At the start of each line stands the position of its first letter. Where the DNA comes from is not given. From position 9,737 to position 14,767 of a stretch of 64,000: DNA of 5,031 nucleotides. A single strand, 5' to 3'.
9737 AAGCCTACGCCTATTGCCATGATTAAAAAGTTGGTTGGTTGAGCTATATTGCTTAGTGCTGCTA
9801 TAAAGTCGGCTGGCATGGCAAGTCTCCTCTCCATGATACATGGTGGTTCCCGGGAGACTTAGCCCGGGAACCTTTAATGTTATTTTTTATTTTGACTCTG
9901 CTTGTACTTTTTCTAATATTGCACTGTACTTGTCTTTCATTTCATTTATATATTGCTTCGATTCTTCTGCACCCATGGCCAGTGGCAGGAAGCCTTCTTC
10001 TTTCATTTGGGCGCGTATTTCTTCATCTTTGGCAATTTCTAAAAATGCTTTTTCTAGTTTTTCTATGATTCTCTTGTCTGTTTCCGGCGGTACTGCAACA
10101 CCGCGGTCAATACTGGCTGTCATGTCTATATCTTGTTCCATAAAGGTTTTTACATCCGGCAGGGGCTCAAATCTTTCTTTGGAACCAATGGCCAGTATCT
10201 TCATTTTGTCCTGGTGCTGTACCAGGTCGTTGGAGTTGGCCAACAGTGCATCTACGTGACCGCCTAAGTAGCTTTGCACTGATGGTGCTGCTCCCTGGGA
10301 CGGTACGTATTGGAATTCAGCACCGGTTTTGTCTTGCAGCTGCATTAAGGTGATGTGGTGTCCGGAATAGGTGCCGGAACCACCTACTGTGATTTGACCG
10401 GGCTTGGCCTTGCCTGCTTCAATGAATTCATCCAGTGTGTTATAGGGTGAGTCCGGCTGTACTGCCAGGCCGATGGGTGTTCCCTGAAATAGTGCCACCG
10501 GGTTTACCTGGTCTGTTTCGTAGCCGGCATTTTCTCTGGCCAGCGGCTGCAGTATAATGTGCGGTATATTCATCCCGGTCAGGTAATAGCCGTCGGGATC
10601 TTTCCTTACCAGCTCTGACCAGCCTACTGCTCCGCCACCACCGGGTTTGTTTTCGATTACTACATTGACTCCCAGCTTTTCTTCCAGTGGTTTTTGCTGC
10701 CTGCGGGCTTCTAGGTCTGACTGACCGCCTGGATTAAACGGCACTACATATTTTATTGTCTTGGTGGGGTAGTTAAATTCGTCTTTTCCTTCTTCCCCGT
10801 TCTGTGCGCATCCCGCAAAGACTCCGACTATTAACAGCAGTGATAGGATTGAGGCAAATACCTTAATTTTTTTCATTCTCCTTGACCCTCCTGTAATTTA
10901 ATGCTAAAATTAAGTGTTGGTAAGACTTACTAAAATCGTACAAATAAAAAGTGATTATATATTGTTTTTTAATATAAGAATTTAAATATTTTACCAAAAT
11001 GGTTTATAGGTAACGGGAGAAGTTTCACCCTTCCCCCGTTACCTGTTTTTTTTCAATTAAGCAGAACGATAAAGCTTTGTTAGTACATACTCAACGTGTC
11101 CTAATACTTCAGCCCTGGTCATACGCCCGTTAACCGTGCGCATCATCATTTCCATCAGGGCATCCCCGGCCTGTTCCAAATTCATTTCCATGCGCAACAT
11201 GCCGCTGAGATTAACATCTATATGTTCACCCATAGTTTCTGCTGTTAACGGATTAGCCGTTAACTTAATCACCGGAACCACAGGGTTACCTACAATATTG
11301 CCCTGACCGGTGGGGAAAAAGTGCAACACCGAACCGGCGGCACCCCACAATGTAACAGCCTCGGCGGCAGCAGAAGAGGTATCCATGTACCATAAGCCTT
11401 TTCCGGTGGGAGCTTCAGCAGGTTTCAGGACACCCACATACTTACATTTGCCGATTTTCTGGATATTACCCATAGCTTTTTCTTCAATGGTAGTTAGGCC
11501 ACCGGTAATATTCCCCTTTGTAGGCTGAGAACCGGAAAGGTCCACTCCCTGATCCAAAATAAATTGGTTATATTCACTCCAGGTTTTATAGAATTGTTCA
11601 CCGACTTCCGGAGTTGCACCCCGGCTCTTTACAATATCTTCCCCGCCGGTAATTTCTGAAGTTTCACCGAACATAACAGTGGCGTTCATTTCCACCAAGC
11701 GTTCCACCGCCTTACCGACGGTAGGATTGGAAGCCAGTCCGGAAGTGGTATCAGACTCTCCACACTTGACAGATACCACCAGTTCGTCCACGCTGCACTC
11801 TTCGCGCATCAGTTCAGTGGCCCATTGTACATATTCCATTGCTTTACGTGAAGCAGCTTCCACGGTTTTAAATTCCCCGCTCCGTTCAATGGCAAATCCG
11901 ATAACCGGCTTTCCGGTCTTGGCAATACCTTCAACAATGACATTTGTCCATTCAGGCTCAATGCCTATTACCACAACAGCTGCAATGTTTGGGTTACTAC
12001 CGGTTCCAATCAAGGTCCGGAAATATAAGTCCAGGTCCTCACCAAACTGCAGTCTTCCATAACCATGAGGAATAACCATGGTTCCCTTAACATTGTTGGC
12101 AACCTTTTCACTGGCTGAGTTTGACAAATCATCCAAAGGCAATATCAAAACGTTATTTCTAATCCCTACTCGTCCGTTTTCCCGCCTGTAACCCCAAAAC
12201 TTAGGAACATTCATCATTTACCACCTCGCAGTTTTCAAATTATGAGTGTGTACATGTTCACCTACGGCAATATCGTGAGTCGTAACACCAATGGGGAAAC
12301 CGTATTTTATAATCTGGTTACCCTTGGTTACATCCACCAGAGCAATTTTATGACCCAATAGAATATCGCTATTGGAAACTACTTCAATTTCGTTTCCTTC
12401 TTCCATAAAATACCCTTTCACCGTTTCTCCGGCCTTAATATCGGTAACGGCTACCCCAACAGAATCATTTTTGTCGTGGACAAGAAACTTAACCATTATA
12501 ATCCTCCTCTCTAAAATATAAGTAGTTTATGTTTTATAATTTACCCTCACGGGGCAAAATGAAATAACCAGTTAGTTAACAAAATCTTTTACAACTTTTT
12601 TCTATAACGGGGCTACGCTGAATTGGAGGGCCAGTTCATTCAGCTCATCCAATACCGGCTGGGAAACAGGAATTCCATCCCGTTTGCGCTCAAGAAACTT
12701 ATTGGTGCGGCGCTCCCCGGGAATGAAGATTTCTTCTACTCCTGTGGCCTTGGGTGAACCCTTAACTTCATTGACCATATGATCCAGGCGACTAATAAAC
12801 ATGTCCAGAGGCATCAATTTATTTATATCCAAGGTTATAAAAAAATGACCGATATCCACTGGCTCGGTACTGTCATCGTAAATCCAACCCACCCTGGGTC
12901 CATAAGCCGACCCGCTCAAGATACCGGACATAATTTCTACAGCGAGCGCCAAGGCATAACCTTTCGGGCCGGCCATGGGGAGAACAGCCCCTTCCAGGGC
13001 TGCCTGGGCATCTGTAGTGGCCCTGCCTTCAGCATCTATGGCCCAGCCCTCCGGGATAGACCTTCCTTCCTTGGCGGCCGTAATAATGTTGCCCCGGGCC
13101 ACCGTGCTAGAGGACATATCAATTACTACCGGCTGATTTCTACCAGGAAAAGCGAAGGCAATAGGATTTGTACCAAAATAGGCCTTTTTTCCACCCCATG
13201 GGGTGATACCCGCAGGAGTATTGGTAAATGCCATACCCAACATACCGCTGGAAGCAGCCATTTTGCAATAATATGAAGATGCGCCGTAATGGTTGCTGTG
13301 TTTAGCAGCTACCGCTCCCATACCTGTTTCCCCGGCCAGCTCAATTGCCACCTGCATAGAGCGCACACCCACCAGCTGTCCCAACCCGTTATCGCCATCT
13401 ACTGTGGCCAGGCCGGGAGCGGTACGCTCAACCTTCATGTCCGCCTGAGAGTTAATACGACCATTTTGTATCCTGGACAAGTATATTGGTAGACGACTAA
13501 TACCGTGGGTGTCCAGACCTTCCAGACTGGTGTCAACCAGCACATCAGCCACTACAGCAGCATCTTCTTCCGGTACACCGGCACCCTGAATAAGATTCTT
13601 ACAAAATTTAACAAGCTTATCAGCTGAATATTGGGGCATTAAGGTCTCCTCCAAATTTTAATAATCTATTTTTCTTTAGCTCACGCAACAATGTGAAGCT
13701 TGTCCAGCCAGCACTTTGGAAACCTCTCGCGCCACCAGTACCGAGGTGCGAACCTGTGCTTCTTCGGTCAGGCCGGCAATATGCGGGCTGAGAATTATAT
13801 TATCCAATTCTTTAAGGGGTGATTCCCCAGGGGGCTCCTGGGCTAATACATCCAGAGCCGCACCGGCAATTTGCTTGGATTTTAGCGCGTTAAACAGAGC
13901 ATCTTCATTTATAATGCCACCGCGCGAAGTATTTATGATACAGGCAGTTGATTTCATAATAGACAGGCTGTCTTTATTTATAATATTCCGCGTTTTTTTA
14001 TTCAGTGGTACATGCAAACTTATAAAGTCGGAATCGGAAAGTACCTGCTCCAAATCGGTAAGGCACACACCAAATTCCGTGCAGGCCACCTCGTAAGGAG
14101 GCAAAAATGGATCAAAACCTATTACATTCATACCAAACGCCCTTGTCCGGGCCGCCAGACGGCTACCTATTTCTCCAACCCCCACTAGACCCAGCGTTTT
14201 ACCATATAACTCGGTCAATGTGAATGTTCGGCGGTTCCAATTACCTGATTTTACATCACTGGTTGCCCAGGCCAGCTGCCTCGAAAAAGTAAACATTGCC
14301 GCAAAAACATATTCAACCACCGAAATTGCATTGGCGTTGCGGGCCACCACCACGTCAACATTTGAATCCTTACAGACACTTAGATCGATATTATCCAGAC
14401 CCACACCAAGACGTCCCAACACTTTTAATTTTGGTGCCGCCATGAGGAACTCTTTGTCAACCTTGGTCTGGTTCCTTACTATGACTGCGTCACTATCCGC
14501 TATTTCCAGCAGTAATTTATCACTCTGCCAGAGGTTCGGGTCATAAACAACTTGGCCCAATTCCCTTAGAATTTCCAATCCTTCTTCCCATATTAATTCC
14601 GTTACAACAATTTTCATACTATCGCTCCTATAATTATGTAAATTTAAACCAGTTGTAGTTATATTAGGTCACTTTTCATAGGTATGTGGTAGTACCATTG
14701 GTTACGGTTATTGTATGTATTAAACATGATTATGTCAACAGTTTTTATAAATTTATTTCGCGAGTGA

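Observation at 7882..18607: ~2.9 kb apparently base-identical block embedded in two otherwise diverged paralogous clusters (recent gene conversion?)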

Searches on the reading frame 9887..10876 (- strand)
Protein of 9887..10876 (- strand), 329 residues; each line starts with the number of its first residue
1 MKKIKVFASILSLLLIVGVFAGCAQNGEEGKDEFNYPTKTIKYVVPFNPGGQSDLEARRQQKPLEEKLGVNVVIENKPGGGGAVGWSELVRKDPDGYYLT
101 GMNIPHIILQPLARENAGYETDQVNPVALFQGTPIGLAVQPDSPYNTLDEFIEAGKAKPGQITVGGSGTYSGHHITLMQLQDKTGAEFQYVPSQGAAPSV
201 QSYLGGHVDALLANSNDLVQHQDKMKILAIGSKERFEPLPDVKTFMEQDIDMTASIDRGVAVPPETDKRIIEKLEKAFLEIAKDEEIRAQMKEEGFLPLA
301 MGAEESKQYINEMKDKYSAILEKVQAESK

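Call 7: search_protein_families(library=pfam, proteins=[window:9887-10876:-])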
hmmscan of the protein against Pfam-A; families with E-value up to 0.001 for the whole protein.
window:9887-10876:- (329 aa): 2 families
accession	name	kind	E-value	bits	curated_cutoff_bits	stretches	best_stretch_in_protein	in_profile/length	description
PF03401.19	TctC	-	1.2e-47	163.2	27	1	57-324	2-272/274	Tripartite tricarboxylate transporter family receptor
PF12974.12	Phosphonate-bd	-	8.8e-05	22.4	27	1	137-296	89-234/242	ABC transporter, phosphonate, periplasmic substrate-binding protein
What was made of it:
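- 9887..10876 (-): tctC1, lipoprotein substrate-binding protein of a tripartite tricarboxylate transporter (329 aa). Pfam TctC 163 bits against a cut-off of 27 (call 7)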

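Call 15: search_protein_families(library=ncbifam, proteins=[window:9887-10876:-])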
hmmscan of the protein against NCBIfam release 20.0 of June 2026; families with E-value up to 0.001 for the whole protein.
window:9887-10876:- (329 aa): 0 families

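Call 52: find_homologous_proteins(query=window:9887-10876:-, max_evalue=1e-80)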
Query window:9887-10876:- (329 aa): 891 proteins with E <= 1e-80 among 4428 candidates; the best 120 are listed.
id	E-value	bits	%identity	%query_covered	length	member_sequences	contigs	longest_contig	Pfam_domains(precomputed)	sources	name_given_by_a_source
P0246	1.4e-209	713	98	100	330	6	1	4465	PF03401.19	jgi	-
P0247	1.1e-160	552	73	100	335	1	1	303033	PF03401.19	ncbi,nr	ncbi:MAG: tripartite tricarboxylate transporter substrate binding protein [Firmicutes bacterium]|nr:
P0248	1.2e-158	546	74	94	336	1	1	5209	PF03401.19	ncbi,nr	ncbi:MAG: tripartite tricarboxylate transporter substrate binding protein [Firmicutes bacterium]|nr:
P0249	4.8e-152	524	74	98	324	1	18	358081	PF03401.19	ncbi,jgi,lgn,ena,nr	ncbi:MAG: bug family protein [Peptococcaceae bacterium BRH_c8a]|nr:MAG: bug family protein [Peptococ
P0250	7.9e-130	451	66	92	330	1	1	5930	PF03401.19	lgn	-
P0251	1.9e-129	450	62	99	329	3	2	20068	PF03401.19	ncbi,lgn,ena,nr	ncbi:MAG: tripartite tricarboxylate transporter substrate binding protein [Firmicutes bacterium]|nr:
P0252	4.8e-128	445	61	98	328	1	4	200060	PF03401.19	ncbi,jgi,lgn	jgi:tripartite-type tricarboxylate transporter receptor subunit TctC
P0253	1.6e-120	420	58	98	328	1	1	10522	PF03401.19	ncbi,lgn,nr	ncbi:MAG: tripartite tricarboxylate transporter substrate binding protein [Candidatus Desulforudis s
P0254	3.7e-120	419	58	98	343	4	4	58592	PF03401.19,PF12974.13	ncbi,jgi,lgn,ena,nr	ncbi:MAG: bug family protein [Clostridiales bacterium]|jgi:tripartite-type tricarboxylate transporte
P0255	3.5e-119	416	63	88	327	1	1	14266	PF03401.19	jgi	-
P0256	3.9e-119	416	58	99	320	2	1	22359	PF03401.19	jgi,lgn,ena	-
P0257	5.5e-119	415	58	98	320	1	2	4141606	PF03401.19,PF12974.13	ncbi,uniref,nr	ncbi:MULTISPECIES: tripartite tricarboxylate transporter substrate binding protein [Pontibacillus]|u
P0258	1.2e-118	414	56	98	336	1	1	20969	PF03401.19,PF12974.13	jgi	-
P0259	7.2e-118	412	58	96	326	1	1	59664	PF03401.19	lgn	-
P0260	2.3e-116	407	58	97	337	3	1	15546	PF03401.19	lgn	-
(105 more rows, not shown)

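Call 53: find_encoding_contigs(protein=P0248, flank=10000, max_places=4)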
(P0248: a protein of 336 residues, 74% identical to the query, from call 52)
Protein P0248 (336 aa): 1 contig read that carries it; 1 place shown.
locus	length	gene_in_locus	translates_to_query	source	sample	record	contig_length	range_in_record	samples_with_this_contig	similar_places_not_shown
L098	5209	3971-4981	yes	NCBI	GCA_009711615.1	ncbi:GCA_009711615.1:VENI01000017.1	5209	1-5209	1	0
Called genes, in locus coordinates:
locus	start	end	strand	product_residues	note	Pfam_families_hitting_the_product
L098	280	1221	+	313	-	PF00389:2-Hacid_dh, PF02826:2-Hacid_dh_C, PF03446:NAD_binding_2 (weak)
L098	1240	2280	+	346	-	PF02615:Ldh_2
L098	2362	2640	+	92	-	PF08666:SAF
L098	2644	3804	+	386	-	PF04295:GD_AH_second, PF20629:GD_AH_C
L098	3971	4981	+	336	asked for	PF03401:TctC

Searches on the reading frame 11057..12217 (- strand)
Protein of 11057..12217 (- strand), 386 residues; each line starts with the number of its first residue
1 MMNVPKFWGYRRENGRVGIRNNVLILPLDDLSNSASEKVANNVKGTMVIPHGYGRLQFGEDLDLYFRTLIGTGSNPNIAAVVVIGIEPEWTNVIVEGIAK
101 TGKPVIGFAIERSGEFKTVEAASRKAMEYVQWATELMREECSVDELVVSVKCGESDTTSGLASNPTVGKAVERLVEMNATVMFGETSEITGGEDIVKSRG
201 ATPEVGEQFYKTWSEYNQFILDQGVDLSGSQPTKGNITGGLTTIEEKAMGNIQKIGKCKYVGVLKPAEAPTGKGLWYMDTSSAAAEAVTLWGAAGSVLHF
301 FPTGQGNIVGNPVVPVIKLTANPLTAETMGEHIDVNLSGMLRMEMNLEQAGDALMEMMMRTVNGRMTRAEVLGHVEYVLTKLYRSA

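Call 7: search_protein_families(library=pfam, proteins=[window:11057-12217:-])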
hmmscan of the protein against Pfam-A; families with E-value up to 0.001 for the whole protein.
window:11057-12217:- (386 aa): 2 families
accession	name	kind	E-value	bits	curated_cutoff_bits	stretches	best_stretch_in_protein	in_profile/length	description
PF20629.2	GD_AH_C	-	3.8e-84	282.2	26.8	1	144-383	2-240/242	D-galactarate/Altronate dehydratase, C-terminal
PF04295.18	GD_AH_second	-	1.9e-31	109.3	27.3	1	9-133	1-135/136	D-galactarate dehydratase/Altronate hydrolase, second domain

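Call 15: search_protein_families(library=ncbifam, proteins=[window:11057-12217:-])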
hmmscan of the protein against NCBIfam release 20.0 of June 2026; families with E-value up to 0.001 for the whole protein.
window:11057-12217:- (386 aa): 1 family
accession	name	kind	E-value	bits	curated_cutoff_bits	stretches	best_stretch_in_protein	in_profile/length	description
TIGR03248.1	galactar-dH20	equivalog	5.6e-44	150.5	730.85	1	41-369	152-489/507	galactarate dehydratase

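Call 45: search_solved_structures(query=window:11057-12217:-, max_evalue=0.00001)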
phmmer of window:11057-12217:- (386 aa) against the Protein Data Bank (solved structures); distinct sequences matched with E-value up to 0.00001: 1.
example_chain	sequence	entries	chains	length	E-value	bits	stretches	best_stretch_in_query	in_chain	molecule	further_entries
6u7l_A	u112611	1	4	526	3.2e-37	132.1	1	63-366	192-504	Galactarate dehydratase (L-threo-forming)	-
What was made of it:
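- Tried and rejected: A PDB sequence search for the large subunit found only galactarate dehydratase 6u7l (E = 3e-37) and no solved SuyB (call 45).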

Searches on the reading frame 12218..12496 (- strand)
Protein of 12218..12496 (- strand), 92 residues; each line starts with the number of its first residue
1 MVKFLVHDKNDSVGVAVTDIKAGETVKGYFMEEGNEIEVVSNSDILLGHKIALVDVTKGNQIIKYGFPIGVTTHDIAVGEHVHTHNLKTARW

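Call 7: search_protein_families(library=pfam, proteins=[window:12218-12496:-])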
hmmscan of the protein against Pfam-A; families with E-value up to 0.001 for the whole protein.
window:12218-12496:- (92 aa): 2 families
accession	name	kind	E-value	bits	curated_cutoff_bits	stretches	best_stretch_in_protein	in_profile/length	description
PF08666.17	SAF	-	4.8e-09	37.1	21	1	13-88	3-63/63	SAF domain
PF09956.15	Phage_cement_2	-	0.00024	21.9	24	0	12-30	28-46/103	Phage cement protein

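Call 15: search_protein_families(library=ncbifam, proteins=[window:12218-12496:-])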
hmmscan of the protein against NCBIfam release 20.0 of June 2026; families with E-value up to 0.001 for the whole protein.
window:12218-12496:- (92 aa): 1 family
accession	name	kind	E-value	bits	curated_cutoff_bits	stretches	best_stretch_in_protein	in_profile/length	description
TIGR03248.1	galactar-dH20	equivalog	1.3e-07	30.5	730.85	1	9-88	7-79/507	galactarate dehydratase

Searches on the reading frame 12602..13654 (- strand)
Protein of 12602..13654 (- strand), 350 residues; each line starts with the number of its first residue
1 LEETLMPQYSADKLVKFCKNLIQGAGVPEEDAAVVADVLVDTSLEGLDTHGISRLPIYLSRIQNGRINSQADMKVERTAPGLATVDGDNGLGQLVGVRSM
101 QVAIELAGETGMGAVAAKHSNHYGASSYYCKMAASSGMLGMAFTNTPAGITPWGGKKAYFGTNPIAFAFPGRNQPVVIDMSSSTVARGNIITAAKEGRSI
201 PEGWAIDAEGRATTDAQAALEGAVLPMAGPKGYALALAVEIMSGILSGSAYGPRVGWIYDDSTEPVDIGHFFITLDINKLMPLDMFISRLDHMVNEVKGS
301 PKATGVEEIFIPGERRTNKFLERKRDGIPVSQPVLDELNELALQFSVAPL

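Call 7: search_protein_families(library=pfam, proteins=[window:12602-13654:-])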
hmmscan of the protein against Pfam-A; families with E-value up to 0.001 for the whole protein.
window:12602-13654:- (350 aa): 1 family
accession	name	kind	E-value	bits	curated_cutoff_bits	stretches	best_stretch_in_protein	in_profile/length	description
PF02615.19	Ldh_2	-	4.2e-128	427.6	38.8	1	10-339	2-333/333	Malate/L-lactate dehydrogenase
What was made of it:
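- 12602..13654 (-): Ldh_2-family dehydrogenase (ComC-like), cluster 1 only. Pfam Ldh_2 428 bits (call 7).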

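Call 15: search_protein_families(library=ncbifam, proteins=[window:12602-13654:-])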
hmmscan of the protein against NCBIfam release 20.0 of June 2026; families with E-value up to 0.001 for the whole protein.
window:12602-13654:- (350 aa): 5 families
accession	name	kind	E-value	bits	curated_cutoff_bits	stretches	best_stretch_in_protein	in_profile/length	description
NF040650.1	sulfolac_dhydr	equivalog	1.6e-93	313.6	500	1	12-343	6-331/339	L-sulfolactate dehydrogenase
NF011599.0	PRK15025.1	equivalog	1.1e-78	264.9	356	1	10-339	4-332/349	ureidoglycolate dehydrogenase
TIGR03175.1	AllD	equivalog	1.5e-75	254.5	496.2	1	10-338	4-331/349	ureidoglycolate dehydrogenase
NF007504.0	PRK10098.1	equivalog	1.2e-60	205.1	336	1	9-346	7-345/360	malate/lactate/ureidoglycolate dehydrogenase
NF009750.0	PRK13260.1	equivalog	3.1e-51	174.5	316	1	12-339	6-330/332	3-dehydro-L-gulonate 2-dehydrogenase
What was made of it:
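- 12602..13654 (-): Best NCBIfam hit is L-sulfolactate dehydrogenase at 313.6 bits, below its cut-off of 500 (call 15).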

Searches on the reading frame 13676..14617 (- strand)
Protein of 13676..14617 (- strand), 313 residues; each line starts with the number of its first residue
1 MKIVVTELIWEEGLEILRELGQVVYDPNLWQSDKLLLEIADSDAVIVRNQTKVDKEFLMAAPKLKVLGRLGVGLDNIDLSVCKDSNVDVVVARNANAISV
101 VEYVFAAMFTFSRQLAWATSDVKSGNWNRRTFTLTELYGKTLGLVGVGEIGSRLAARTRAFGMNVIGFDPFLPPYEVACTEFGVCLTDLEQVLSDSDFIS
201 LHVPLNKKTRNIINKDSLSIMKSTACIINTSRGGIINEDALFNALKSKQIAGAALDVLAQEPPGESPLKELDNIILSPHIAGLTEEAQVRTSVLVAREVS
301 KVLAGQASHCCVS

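Call 7: search_protein_families(library=pfam, proteins=[window:13676-14617:-])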
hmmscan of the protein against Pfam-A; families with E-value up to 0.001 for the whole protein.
window:13676-14617:- (313 aa): 3 families
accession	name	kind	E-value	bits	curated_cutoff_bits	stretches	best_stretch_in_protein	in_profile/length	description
PF02826.25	2-Hacid_dh_C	-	9.4e-60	201.5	25.1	1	105-281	1-178/178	D-isomer specific 2-hydroxyacid dehydrogenase, NAD binding domain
PF00389.36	2-Hacid_dh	-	1.6e-25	89.8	24.6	1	3-312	1-133/134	D-isomer specific 2-hydroxyacid dehydrogenase, catalytic domain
PF03446.21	NAD_binding_2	-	2.8e-06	27.9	21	1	142-250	2-112/161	NAD binding domain of 6-phosphogluconate dehydrogenase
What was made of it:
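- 13676..14617 (-): D-isomer-specific 2-hydroxyacid dehydrogenase (candidate SlcC-like partner), cluster 1 only. Pfam 2-Hacid_dh and 2-Hacid_dh_C (call 7)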

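Call 15: search_protein_families(library=ncbifam, proteins=[window:13676-14617:-])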
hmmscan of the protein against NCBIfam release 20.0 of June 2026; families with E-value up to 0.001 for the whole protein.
window:13676-14617:- (313 aa): 22 families
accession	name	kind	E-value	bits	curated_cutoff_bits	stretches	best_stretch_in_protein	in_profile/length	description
TIGR01327.1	PGDH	equivalog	4.8e-100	335.8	454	1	2-310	1-308/525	phosphoglycerate dehydrogenase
NF009714.1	PRK13243.1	equivalog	3.4e-64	217.3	455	1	2-304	4-314/332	glyoxylate reductase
NF008759.0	PRK11790.1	equivalog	5e-64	216.5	404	1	2-304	13-318/410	phosphoglycerate dehydrogenase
NF005069.0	PRK06487.1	equivalog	1.9e-56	191.4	448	1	43-308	49-316/320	2-hydroxyacid dehydrogenase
NF006263.0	PRK08410.1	equivalog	8.9e-51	173.1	389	1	11-303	13-307/311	D-2-hydroxyacid dehydrogenase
NF005387.0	PRK06932.1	equivalog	3e-47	161.1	492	1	37-287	39-294/314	2-hydroxyacid dehydrogenase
NF011938.0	PRK15409.1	equivalog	1.2e-43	149.4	492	1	44-312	47-318/324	glyoxylate/hydroxypyruvate reductase GhrB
NF041369.1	Dhydh_Halo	equivalog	6.7e-43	147.1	400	1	70-307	62-299/305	D-2-hydroxyacid dehydrogenase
NF001309.0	PRK00257.1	equivalog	2e-41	142.3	434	1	15-304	14-279/379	4-phosphoerythronate dehydrogenase PdxB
NF005750.0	PRK07574.1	equivalog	3.8e-40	138.1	329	1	39-292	88-346/386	NAD-dependent formate dehydrogenase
NF005027.0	PRK06436.1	equivalog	3.2e-36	125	261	1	59-288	45-265/303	2-hydroxyacid dehydrogenase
NF000492.1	vanH_gen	exception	5.1e-32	111.2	540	1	42-261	43-255/312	D-lactate dehydrogenase VanH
NF011966.0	PRK15438.1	equivalog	6.8e-31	107.7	687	1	36-303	32-278/378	4-phosphoerythronate dehydrogenase PdxB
NF000151.1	vanH-Ac1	exception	4.3e-24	85.5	750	1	50-287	87-332/351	D-lactate dehydrogenase VanH-Ac1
NF000371.1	vanH_Agroup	exception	8.8e-24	84.3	700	1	65-261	73-260/322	VanH-A/VanH-Pt family D-lactate dehydrogenase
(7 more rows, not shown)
